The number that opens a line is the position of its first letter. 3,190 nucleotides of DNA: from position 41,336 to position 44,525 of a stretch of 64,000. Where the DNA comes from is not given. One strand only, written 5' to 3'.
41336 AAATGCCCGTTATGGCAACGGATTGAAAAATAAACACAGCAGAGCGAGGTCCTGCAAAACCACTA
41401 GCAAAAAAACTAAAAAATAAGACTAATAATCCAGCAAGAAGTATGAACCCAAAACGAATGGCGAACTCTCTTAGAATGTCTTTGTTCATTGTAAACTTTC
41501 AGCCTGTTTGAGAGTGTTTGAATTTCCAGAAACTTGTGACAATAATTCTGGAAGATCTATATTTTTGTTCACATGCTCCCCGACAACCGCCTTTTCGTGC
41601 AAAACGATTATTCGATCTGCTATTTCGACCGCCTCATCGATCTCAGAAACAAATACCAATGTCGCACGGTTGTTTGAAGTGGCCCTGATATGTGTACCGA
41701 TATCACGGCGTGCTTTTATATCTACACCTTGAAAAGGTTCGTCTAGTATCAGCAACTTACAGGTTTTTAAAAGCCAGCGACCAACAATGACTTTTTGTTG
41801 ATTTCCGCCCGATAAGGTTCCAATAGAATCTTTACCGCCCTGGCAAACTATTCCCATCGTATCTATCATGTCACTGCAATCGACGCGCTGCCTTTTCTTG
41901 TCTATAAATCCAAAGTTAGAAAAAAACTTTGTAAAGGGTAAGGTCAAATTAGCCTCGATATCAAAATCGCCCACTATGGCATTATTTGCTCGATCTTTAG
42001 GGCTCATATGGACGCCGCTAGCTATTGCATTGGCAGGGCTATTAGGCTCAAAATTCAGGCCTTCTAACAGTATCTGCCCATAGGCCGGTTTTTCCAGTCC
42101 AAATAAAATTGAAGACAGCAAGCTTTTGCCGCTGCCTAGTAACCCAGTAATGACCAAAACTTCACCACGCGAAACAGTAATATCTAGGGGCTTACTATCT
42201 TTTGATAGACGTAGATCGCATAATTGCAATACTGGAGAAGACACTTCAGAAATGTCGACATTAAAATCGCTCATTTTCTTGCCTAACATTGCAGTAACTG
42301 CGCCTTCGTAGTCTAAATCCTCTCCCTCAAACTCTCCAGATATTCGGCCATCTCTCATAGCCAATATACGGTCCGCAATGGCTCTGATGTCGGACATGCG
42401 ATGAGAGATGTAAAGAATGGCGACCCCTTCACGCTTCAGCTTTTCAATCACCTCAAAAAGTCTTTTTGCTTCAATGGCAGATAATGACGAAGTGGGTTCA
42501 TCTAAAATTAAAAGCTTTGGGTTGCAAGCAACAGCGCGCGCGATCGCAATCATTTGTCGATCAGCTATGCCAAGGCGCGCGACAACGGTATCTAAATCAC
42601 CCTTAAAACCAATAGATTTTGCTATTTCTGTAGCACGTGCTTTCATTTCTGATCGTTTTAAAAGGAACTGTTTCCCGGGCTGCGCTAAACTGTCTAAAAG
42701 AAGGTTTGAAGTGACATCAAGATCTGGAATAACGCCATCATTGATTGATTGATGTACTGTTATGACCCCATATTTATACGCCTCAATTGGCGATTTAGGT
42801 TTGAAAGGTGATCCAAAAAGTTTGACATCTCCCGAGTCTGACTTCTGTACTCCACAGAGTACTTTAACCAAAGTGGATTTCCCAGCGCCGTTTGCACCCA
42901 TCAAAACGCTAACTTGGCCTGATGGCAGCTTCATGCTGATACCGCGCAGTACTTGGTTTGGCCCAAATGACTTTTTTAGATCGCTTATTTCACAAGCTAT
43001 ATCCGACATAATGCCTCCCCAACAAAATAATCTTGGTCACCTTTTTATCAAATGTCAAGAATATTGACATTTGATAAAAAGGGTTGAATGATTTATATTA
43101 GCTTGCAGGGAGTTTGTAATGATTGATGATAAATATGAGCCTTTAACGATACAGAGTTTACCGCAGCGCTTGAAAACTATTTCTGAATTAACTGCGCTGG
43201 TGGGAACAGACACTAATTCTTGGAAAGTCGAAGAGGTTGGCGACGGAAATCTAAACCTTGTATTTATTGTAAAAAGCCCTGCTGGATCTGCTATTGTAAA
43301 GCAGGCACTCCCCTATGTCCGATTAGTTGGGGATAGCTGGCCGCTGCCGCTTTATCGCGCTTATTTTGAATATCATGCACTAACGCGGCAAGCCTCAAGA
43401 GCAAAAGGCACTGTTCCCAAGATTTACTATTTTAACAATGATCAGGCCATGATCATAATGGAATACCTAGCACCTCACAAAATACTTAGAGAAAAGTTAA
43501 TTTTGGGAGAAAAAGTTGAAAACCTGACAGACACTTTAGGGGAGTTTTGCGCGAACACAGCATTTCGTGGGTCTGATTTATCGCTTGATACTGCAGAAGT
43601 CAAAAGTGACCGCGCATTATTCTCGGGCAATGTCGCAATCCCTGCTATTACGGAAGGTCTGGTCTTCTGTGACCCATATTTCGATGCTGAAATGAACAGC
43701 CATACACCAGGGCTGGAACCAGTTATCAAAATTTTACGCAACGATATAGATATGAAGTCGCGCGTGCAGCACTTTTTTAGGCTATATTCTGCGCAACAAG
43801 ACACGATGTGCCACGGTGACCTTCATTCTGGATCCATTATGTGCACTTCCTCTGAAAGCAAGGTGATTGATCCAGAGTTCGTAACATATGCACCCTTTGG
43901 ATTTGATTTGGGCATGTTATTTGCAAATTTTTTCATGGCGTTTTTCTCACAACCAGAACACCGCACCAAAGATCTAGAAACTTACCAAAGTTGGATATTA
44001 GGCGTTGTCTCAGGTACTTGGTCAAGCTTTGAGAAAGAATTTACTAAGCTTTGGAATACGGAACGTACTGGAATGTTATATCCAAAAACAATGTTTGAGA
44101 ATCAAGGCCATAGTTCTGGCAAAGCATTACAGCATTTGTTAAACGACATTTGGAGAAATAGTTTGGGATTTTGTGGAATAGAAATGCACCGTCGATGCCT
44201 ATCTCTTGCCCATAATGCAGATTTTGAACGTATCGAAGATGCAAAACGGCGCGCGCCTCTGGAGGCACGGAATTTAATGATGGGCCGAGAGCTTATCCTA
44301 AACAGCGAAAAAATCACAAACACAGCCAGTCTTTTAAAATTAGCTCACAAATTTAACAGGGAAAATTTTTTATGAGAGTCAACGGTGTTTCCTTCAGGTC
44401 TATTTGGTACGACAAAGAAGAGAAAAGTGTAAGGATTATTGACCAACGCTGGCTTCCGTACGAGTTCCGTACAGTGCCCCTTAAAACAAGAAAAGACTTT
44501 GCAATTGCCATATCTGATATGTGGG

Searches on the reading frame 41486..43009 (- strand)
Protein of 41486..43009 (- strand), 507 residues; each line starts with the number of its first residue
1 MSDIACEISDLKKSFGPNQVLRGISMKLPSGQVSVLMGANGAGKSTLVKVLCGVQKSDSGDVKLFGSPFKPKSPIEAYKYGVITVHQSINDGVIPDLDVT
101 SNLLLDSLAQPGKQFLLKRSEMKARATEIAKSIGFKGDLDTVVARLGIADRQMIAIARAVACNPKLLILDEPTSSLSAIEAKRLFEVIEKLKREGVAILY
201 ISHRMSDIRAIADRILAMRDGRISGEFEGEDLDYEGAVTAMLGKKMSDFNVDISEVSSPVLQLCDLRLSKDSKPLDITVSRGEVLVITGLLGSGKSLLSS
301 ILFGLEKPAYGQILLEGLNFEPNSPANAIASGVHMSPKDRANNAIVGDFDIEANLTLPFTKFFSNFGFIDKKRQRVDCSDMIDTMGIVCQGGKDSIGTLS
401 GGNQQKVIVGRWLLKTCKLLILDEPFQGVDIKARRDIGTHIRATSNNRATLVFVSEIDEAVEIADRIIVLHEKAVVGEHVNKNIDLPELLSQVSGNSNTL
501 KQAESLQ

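Call 92: search_protein_families(library=pfam, proteins=[window:41486-43009:-], max_evalue=0.000001)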
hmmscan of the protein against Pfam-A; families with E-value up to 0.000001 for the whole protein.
window:41486-43009:- (507 aa): 2 families
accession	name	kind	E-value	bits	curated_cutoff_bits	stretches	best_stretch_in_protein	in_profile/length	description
PF00005.33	ABC_tran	-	9.4e-49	166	25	2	21-174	1-137/137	ABC transporter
PF13304.12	AAA_21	-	6.9e-12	46.5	27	0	34-68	2-42/304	AAA domain, putative AbiEii toxin, Type IV TA system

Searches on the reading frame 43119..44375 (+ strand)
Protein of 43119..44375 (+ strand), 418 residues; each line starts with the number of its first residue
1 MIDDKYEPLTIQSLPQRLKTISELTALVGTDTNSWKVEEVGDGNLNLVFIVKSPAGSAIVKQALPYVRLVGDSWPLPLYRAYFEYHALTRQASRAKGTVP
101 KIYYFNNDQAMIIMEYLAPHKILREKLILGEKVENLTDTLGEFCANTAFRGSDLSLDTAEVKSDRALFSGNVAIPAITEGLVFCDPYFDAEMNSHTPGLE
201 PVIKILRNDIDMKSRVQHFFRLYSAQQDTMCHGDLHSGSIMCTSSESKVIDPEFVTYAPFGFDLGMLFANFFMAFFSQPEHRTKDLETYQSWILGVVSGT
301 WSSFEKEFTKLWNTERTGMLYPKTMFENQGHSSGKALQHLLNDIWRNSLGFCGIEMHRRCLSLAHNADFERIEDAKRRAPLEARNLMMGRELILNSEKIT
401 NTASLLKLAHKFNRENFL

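Call 92: search_protein_families(library=pfam, proteins=[window:43119-44375:+], max_evalue=0.000001)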
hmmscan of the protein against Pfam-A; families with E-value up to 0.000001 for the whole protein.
window:43119-44375:+ (418 aa): 1 family
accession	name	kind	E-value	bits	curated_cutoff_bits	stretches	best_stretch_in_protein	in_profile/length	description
PF01636.29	APH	-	1.5e-13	51.5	23.2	1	37-276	2-218/239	Phosphotransferase enzyme family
